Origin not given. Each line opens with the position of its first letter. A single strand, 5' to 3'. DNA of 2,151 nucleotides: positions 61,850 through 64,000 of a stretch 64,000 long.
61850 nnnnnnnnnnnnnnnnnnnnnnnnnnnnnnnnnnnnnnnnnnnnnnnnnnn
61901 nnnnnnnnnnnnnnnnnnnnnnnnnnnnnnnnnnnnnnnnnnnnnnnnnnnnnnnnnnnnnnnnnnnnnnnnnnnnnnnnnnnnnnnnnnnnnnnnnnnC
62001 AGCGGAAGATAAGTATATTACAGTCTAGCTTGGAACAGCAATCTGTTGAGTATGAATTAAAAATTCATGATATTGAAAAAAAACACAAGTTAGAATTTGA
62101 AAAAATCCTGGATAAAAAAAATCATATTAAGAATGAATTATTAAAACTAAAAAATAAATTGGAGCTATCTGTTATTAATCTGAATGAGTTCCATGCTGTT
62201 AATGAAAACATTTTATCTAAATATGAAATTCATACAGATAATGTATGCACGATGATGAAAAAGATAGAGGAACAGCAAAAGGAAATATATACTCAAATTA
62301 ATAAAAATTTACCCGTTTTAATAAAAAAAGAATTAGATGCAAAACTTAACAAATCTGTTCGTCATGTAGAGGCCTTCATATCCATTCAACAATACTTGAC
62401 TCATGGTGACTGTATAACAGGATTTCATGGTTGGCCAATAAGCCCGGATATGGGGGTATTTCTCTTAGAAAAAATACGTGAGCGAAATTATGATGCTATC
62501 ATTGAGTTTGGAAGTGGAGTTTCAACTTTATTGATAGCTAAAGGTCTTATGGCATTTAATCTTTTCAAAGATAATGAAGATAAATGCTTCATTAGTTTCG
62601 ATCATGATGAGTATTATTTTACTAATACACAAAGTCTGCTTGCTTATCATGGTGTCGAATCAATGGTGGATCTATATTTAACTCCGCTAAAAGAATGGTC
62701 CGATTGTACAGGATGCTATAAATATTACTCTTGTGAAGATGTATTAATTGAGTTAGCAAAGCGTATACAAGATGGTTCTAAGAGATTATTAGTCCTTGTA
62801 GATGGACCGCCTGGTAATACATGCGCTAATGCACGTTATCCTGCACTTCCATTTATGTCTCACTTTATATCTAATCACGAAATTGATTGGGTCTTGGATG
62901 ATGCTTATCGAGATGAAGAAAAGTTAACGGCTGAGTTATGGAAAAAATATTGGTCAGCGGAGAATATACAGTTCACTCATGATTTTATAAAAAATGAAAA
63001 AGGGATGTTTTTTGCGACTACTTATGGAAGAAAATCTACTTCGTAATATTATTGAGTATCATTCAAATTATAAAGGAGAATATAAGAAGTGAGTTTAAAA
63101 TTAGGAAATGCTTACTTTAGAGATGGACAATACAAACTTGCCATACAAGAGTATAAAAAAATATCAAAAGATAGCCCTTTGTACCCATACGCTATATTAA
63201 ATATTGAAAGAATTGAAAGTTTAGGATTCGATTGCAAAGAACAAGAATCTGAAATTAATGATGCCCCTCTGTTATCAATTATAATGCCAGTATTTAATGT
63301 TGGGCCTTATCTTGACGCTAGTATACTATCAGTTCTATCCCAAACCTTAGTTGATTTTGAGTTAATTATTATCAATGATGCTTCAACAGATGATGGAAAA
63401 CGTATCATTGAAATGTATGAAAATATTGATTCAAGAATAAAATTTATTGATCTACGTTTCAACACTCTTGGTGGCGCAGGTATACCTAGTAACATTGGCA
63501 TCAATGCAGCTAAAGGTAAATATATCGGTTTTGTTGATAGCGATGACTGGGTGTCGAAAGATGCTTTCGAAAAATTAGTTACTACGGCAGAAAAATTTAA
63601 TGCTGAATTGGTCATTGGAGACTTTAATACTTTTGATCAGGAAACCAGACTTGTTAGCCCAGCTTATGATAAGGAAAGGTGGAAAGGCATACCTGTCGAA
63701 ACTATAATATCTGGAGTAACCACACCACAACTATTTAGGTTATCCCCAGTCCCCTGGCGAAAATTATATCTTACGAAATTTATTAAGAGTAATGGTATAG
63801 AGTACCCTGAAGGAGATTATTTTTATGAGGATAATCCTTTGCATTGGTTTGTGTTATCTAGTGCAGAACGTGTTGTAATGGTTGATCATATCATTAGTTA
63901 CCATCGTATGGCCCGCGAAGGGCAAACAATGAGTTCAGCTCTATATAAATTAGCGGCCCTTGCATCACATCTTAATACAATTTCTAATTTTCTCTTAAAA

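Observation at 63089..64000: First region 2 glycosyltransferase has a TPR-like N-terminal extension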

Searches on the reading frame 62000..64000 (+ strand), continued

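Call 22: find_homologous_proteins(query=L001:21090-23081:+, max_evalue=1e-10)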
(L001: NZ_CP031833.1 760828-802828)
Query L001:21090-23081:+ (664 aa): 810 proteins with E <= 1e-10 among 8000 candidates; the best 120 are listed.
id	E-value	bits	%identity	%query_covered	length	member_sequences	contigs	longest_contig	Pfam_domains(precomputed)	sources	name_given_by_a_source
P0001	0.0e+0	1373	100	90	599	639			PF10111.15,PF13641.13,PF00535.33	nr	nr:glycosyltransferase family 2 protein [Escherichia coli]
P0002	0.0e+0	1162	74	100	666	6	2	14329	PF10111.15,PF13641.13,PF00535.33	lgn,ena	-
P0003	0.0e+0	1154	74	100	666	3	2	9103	PF10111.15,PF13641.13,PF00535.33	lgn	-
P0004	0.0e+0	1143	73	100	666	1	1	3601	PF10111.15,PF13641.13,PF00535.33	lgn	-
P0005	0.0e+0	1104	72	100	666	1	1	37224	PF10111.15,PF13641.13,PF00535.33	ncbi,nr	ncbi:TPA: glycosyltransferase family 2 protein [Aeromonas sobria]|nr:glycosyltransferase family 2 pr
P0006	0.0e+0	1103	71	100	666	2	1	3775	PF10111.15,PF13641.13,PF00535.33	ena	-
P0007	0.0e+0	1079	70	100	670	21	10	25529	PF10111.15,PF13641.13,PF00535.33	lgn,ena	-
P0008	0.0e+0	1078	69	100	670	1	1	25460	PF10111.15,PF13641.13,PF00535.33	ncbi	ncbi:putative glycosyltransferase EpsJ [compost metagenome]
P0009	0.0e+0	1076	69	100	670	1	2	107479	PF10111.15,PF13641.13,PF00535.33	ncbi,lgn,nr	ncbi:glycosyltransferase family 2 protein [Enterobacter sp. FS01]|nr:glycosyltransferase family 2 pr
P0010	0.0e+0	1056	69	100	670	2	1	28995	PF10111.15,PF13641.13,PF00535.33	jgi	-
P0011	0.0e+0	1048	68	100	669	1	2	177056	PF10111.15,PF13641.13,PF00535.33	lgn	-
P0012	0.0e+0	1046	69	97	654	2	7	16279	PF10111.15,PF13641.13,PF00535.33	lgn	-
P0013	4.4e-295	998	65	100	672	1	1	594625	PF10111.15,PF13641.13,PF00535.33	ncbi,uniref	ncbi:glycosyltransferase family 2 protein [Pantoea sp. NPDC088449]|uniref:glycosyltransferase family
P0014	9.1e-286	968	63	99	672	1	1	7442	PF10111.15,PF13641.13,PF00535.33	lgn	-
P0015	6.6e-284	961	63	100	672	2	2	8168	PF10111.15,PF13641.13,PF00535.33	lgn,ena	-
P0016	8.7e-284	961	63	100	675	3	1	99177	PF10111.15,PF13641.13,PF00535.33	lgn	-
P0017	4.5e-278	942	61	100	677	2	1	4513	PF10111.15,PF13641.13,PF00535.33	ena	-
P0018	6.1e-257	872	57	100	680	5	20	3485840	PF10111.15,PF13641.13,PF00535.33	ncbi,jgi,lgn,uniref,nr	ncbi:glycosyltransferase family 2 protein [Cupriavidus gilardii]|jgi:glycosyltransferase involved in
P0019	1.9e-254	864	55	100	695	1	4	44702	PF10111.15,PF13641.13,PF00535.33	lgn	-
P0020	7.7e-248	842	56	100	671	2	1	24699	PF10111.15,PF13641.13,PF00535.33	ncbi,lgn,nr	ncbi:MAG: glycosyltransferase [Azoarcus sp.]|nr:glycosyltransferase [Azoarcus sp.]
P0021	2.2e-242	824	54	100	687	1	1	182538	PF10111.15,PF13641.13,PF00535.33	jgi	jgi:glycosyltransferase involved in cell wall biosynthesis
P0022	8.9e-242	822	59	91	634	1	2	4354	PF10111.15,PF13506.14,PF13641.13,PF00535.33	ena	-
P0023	1.1e-241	822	56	99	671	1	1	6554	PF10111.15,PF13506.14,PF13641.13,PF00535.33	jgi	jgi:glycosyltransferase involved in cell wall biosynthesis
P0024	9.4e-238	809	55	100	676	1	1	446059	PF10111.15,PF13641.13,PF00535.33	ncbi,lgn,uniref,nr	ncbi:Glycosyl transferase family 2 [Methylobacillus rhizosphaerae]|uniref:Glycosyl transferase famil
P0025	1.3e-237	808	53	100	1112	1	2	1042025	PF10111.15,PF13506.14,PF13641.13,PF00535.33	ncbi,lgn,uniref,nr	ncbi:glycosyltransferase family 2 protein [Corticibacter populi]|uniref:Glycosyltransferase family 2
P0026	6.1e-236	803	54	100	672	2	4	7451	PF10111.15,PF13641.13,PF00535.33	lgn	-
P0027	6.3e-236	803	55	99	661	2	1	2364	PF10111.15,PF13641.13,PF00535.33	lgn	-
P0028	2.3e-234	798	54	100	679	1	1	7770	PF10111.15,PF13506.14,PF13641.13,PF00535.33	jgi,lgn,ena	-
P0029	8.3e-234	796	54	100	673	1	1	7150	PF10111.15,PF13506.14,PF13641.13,PF00535.33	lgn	-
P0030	2.4e-233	794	51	98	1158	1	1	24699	PF10111.15,PF13506.14,PF13641.13,PF00535.33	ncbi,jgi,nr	ncbi:MAG: glycosyltransferase [Azoarcus sp.]|jgi:glycosyltransferase involved in cell wall biosynthe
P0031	2.2e-232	791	54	99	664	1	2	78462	PF10111.15,PF13641.13,PF00535.33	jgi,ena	-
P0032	1.1e-229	782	52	100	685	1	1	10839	PF10111.15,PF13641.13,PF00535.33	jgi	jgi:glycosyltransferase involved in cell wall biosynthesis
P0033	4.9e-229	780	53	100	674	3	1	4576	PF10111.15,PF13641.13,PF00535.33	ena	-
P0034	7.3e-229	780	53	100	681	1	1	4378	PF10111.15,PF13641.13,PF00535.33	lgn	-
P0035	9.0e-228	776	53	100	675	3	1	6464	PF10111.15,PF13641.13,PF00535.33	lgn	-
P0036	1.5e-226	772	51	100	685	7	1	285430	PF10111.15,PF13641.13,PF00535.33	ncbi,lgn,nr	ncbi:dTDP-rhamnosyl transferase rfbG [Burkholderia diffusa]|nr:dTDP-rhamnosyl transferase rfbG [Burk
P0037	2.5e-226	771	51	100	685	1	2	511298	PF10111.15,PF13641.13,PF00535.33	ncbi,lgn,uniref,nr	ncbi:glycosyltransferase family 2 protein [Paraburkholderia sp. Ac-20340]|uniref:glycosyltransferase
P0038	3.2e-226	771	52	100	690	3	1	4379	PF10111.15,PF13641.13,PF00535.33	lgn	-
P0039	3.9e-226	771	53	100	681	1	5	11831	PF10111.15,PF13641.13,PF00535.33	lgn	-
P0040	5.1e-226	770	49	100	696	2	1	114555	PF10111.15,PF13641.13,PF00535.33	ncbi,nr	ncbi:hypothetical protein BTH42_26030 [Burkholderia sp. SRS-W-2-2016]|nr:hypothetical protein BTH42_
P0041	5.6e-226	770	52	100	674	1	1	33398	PF10111.15,PF13641.13,PF00535.33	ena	-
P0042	1.9e-225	768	51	100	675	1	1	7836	PF10111.15,PF13641.13,PF00535.33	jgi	jgi:glycosyltransferase involved in cell wall biosynthesis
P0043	7.9e-225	766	51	100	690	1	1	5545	PF10111.15,PF13641.13,PF00535.33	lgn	-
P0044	1.6e-224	765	50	100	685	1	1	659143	PF10111.15,PF13641.13,PF00535.33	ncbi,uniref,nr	ncbi:glycosyltransferase family 2 protein [Paraburkholderia dinghuensis]|uniref:Glycosyltransferase 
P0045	2.7e-224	764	52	100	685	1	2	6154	PF10111.15,PF13641.13,PF00535.33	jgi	jgi:glycosyltransferase involved in cell wall biosynthesis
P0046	3.1e-224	764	51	100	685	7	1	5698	PF10111.15,PF13641.13,PF00535.33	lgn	-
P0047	6.2e-223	760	51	100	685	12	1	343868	PF10111.15,PF13641.13,PF00535.33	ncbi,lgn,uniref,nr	ncbi:glycosyltransferase family 2 protein [Paraburkholderia sp. MM5384-R2]|uniref:glycosyltransferas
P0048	1.3e-221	756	52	100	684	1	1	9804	PF10111.15,PF13641.13,PF00535.33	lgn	-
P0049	1.7e-220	752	52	98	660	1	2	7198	PF10111.15,PF13641.13,PF00535.33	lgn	-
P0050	2.0e-220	752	52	100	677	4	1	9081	PF10111.15,PF13641.13,PF00535.33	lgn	-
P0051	9.3e-219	746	49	99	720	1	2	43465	PF10111.15,PF13641.13,PF00535.33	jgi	jgi:glycosyltransferase involved in cell wall biosynthesis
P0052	1.7e-217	742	52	99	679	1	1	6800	PF10111.15,PF13641.13,PF00535.33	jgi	-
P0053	5.6e-215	734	50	100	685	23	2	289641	PF10111.15,PF13641.13,PF00535.33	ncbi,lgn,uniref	ncbi:glycosyltransferase family 2 protein [Psychrobacter alimentarius]|uniref:glycosyltransferase fa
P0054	5.8e-215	734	51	100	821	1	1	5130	PF10111.15,PF13641.13,PF00535.33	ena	-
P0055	3.5e-214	731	50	100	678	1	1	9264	PF10111.15,PF13641.13,PF00535.33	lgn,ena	-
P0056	1.3e-213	729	50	100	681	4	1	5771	PF10111.15,PF13641.13,PF00535.33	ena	-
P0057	2.1e-213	729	50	100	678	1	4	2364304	PF10111.15,PF13641.13,PF00535.33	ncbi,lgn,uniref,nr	ncbi:glycosyltransferase [Actinobacillus pleuropneumoniae]|uniref:Capsular polysaccharide biosynthes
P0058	3.3e-213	728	50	98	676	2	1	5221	PF10111.15,PF13641.13,PF00535.33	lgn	-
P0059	1.8e-212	725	48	99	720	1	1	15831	PF10111.15,PF13641.13,PF00535.33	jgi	jgi:glycosyltransferase involved in cell wall biosynthesis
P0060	2.0e-212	725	50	100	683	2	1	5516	PF10111.15,PF13641.13,PF00535.33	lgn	-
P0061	3.7e-212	724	50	100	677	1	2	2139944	PF10111.15,PF13641.13,PF00535.33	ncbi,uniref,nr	ncbi:Hyaluronan synthase [Phocoenobacter uteri]|uniref:Hyaluronan synthase n=1 Tax=Phocoenobacter ut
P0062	4.3e-211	721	48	98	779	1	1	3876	PF10111.15,PF13641.13,PF00535.33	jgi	jgi:glycosyltransferase involved in cell wall biosynthesis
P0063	1.6e-210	719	50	100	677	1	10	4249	PF10111.15,PF13641.13,PF00535.33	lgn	-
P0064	1.6e-210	719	50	99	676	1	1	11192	PF10111.15,PF13641.13,PF00535.33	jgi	-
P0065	1.7e-210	719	50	100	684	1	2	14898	PF10111.15,PF13641.13,PF00535.33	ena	-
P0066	1.8e-209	716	49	98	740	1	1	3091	PF10111.15,PF13641.13,PF00535.33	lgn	-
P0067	7.0e-209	714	49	100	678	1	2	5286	PF10111.15,PF13641.13,PF00535.33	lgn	-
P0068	2.6e-208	712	49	100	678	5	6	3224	PF10111.15,PF13641.13,PF00535.33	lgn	-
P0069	5.5e-208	711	51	98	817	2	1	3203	PF10111.15,PF13641.13,PF00535.33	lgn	-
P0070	2.0e-207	709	49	99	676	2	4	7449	PF10111.15,PF13641.13,PF00535.33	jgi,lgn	jgi:glycosyltransferase involved in cell wall biosynthesis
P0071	5.1e-207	707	55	83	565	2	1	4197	PF10111.15,PF13641.13,PF00535.33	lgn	-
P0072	5.6e-207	707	50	93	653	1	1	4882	PF10111.15,PF13506.14,PF13641.13,PF00535.33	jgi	-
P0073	7.7e-207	707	50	100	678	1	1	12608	PF10111.15,PF13641.13,PF00535.33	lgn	-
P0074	1.0e-206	706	51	92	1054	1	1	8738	PF10111.15,PF13641.13,PF00535.33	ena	-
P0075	2.2e-206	705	48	100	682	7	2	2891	PF10111.15,PF13641.13,PF00535.33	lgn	-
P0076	9.5e-206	703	52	91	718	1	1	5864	PF10111.15,PF13641.13,PF00535.33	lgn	-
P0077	1.3e-205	703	50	91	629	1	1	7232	PF10111.15,PF13641.13,PF00535.33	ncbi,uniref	ncbi:glycosyltransferase, partial [Microbacterium indicum]|uniref:glycosyltransferase n=1 Tax=Microb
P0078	7.9e-205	700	49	98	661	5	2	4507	PF10111.15,PF13506.14,PF13641.13,PF00535.33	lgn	-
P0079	1.6e-204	699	48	100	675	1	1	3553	PF10111.15,PF13641.13,PF00535.33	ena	-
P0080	2.8e-204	698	49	97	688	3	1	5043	PF10111.15,PF13641.13,PF00535.33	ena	-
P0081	1.3e-203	696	50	100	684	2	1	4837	PF10111.15,PF13641.13,PF00535.33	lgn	-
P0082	2.2e-203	695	49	92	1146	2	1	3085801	PF10111.15,PF13506.14,PF13641.13,PF00535.33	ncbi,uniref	ncbi:glycosyltransferase family 2 protein [Microbacterium sp. MM2322]|uniref:glycosyltransferase fam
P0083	4.5e-203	694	48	96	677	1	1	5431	PF10111.15,PF13641.13,PF00535.33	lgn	-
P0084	2.7e-201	688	51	91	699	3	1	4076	PF10111.15,PF13641.13,PF00535.33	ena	-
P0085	8.3e-201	687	51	91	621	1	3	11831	PF10111.15,PF13641.13,PF00535.33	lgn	-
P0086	1.3e-200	686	48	100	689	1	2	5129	PF10111.15,PF13641.13,PF00535.33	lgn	-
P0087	4.6e-200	684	47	100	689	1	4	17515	PF10111.15,PF13641.13,PF00535.33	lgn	-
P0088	5.6e-200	684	48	100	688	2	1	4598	PF10111.15,PF13641.13,PF00535.33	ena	-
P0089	7.2e-200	684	48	100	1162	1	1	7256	PF10111.15,PF13641.13,PF00535.33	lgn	-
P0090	2.1e-199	682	48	100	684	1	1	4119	PF10111.15,PF13641.13,PF00535.33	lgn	-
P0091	2.4e-199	682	47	100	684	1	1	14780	PF10111.15,PF13641.13,PF00535.33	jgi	jgi:glycosyltransferase involved in cell wall biosynthesis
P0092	7.8e-198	677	48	98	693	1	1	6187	PF10111.15,PF13641.13,PF00535.33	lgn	-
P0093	1.3e-195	670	48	94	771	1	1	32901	PF10111.15,PF13641.13,PF00535.33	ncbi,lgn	-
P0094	4.0e-195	668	48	98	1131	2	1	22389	PF10111.15,PF13641.13,PF00535.33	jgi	jgi:glycosyltransferase involved in cell wall biosynthesis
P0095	2.6e-192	659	52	82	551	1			PF10111.15,PF13641.13,PF00535.33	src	-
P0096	2.7e-192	659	49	89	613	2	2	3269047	PF10111.15,PF13641.13,PF00535.33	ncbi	-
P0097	3.5e-189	648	45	97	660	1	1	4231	PF10111.15,PF13641.13,PF00535.33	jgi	jgi:glycosyltransferase involved in cell wall biosynthesis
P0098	1.8e-188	646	47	100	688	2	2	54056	PF10111.15,PF13641.13,PF00535.33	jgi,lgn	jgi:glycosyltransferase involved in cell wall biosynthesis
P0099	8.9e-188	644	47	99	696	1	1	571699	PF10111.15,PF13641.13,PF00535.33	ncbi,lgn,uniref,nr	ncbi:glycosyltransferase [Burkholderia diffusa]|uniref:glycosyltransferase n=1 Tax=Burkholderia diff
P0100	1.3e-187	643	48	91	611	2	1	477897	PF10111.15,PF13641.13,PF00535.33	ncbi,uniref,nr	ncbi:glycosyltransferase family 2 protein [Lolliginicoccus levis]|uniref:glycosyltransferase family 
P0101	5.1e-186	638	46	100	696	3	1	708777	PF10111.15,PF13641.13,PF00535.33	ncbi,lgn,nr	ncbi:glycosyltransferase [Burkholderia multivorans]|nr:glycosyltransferase [Burkholderia multivorans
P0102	6.4e-182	625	46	98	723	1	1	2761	PF10111.15,PF13641.13,PF00535.33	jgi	jgi:glycosyltransferase involved in cell wall biosynthesis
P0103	2.3e-179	616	47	89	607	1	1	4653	PF10111.15,PF13641.13,PF00535.33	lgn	-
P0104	5.5e-175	602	46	90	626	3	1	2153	PF10111.15,PF13641.13,PF00535.33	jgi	jgi:glycosyltransferase involved in cell wall biosynthesis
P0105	2.0e-171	590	45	91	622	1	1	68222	PF10111.15,PF13641.13,PF00535.33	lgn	-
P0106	1.4e-170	587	45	99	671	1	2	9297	PF10111.15,PF13641.13,PF00535.33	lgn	-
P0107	1.9e-168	580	43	93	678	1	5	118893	PF10111.15,PF13641.13,PF00535.33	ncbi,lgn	-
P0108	7.3e-168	578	44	92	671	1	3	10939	PF10111.15,PF13641.13,PF00535.33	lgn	-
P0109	5.7e-167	575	45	93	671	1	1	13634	PF10111.15,PF13641.13,PF00535.33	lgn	-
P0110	2.8e-166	573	43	99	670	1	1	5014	PF10111.15,PF13641.13,PF00535.33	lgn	-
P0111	4.4e-165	569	42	99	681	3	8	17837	PF10111.15,PF13641.13,PF00535.33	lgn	-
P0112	7.8e-164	565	43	99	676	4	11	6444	PF10111.15,PF13641.13,PF00535.33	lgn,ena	-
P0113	3.2e-162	559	43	99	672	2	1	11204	PF10111.15,PF13641.13,PF00535.33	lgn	-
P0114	8.0e-161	555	39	98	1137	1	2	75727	PF10111.15,PF13641.13,PF00535.33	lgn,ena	-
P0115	1.8e-159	550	49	75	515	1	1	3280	PF10111.15,PF13641.13,PF00535.33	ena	-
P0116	6.7e-149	515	41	96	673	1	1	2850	PF10111.15,PF13641.13,PF00535.33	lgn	-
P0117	2.9e-147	510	41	89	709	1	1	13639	PF10111.15,PF13506.14,PF13641.13,PF00535.33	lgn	-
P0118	2.0e-144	501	40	99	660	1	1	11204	PF10111.15,PF13641.13,PF00535.33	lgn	-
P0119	2.1e-142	494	40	91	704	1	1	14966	PF10111.15,PF13641.13,PF00535.33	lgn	-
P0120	7.3e-142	492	45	74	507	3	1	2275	PF10111.15,PF13506.14,PF13641.13,PF00535.33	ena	-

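Call 23: predict_structure(protein=L001:21090-23081:+)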
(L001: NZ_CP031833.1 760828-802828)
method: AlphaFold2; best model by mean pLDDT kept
length: 664 residues; sequences in the alignment: 1
mean_pLDDT: 35.1   pTM: 0.22
mean pLDDT of the five models: 35.1, 34.2, 32.9, 29.6, 27.8
residues with pLDDT >= 90: 0; 70-90: 0; 50-70: 38; < 50: 626
segments of 3 or more residues with pLDDT < 50: 1-23, 25-612, 614-620, 642-644
pLDDT, mean of each block of 10 residues (from residue 1): 29 42 44 34 32 36 29 33 34 33 40 34 28 31 36 39 44 36 27 31 28 28 35 34 32 26 29 32 33 33 28 31 30 27 29 28 40 38 37 39 41 43 46 41 31 37 39 40 37 30 26 33 30 28 25 25 27 26 27 36 44 47 52 55 54 59 51
secondary structure, 60 per line:
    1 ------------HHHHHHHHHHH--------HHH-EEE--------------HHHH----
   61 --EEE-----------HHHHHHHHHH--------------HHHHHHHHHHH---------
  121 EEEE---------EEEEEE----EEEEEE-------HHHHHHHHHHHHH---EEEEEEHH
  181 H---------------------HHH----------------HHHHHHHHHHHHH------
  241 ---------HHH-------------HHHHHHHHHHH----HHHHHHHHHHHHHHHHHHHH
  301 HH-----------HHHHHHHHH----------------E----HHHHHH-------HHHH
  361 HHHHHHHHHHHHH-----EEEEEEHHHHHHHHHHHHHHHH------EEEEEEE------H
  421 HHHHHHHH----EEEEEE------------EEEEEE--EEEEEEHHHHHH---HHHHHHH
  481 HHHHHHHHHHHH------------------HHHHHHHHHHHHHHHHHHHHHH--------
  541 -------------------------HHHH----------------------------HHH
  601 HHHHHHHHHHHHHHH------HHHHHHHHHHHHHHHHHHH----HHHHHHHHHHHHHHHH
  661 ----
elements in order: H13-23 E36-38 H53-56 E63-65 H77-86 H101-111 E121-124 E134-139 E144-149 H157-169 E173-178 H222-234 H266-276 H281-302 H314-322 H344-349 H357-373 E379-384 H385-400 E407-413 H420-428 E433-438 E451-456 E459-464 H465-470 H474-492 H511-532 H566-569 H598-615 H622-640 H645-660

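Call 33: search_solved_structures(query=L001:26378-27715:+, max_evalue=0.01)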
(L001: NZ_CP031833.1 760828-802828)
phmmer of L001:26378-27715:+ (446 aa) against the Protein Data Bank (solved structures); distinct sequences matched with E-value up to 0.01: 29.
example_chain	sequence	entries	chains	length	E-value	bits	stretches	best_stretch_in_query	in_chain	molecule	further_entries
8vh7_A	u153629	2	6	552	5.7e-32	114.3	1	162-375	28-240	Heparosan synthase B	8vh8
8viw_A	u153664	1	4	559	5.8e-32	114.3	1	162-375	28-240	Heparosan synthase B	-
5hea_A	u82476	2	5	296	3.5e-15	59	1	167-264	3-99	Putative glycosyltransferase (GalT1)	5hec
6p61_A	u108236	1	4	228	2.6e-13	52.9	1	166-370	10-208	Glycosyltransferase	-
2z87_A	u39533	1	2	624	4.2e-13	52.2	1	167-268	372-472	Chondroitin synthase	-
2z86_A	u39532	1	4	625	4.2e-13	52.2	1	167-268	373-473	Chondroitin synthase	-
1h7l_A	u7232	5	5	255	8.1e-10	41.3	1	169-307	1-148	SPORE COAT POLYSACCHARIDE BIOSYNTHESIS PROTEIN SPSA | PROTEIN (SPORE COAT POLYSACCHARIDE BIOSYNTHESIS PROTEIN SPSA)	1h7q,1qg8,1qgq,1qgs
5tze_C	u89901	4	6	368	2.9e-09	39.5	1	172-268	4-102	Glycosyl transferase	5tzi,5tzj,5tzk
5tz8_A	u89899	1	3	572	6.6e-09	38.3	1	172-267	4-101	Glycosyl transferase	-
6h1j_A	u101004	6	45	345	8.4e-09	38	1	170-266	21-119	Probable ss-1,3-N-acetylglucosaminyltransferase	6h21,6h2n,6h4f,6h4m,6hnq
3bcv_A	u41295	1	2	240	1.7e-07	33.7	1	169-264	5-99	Putative glycosyltransferase protein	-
8bz8_A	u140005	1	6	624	1e-06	31.1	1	171-269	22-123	Glycosyltransferase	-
8bz4_A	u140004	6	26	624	1e-06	31.1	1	171-269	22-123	Glycosyltransferase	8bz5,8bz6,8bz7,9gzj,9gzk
9jma_A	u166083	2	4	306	2e-05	26.9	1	170-274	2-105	GalNAc(5)-diNAcBac-PP-undecaprenol beta-1,3-glucosyltransferase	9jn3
3l7j_A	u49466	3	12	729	0.00016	23.9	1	172-260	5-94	Teichoic acid biosynthesis protein F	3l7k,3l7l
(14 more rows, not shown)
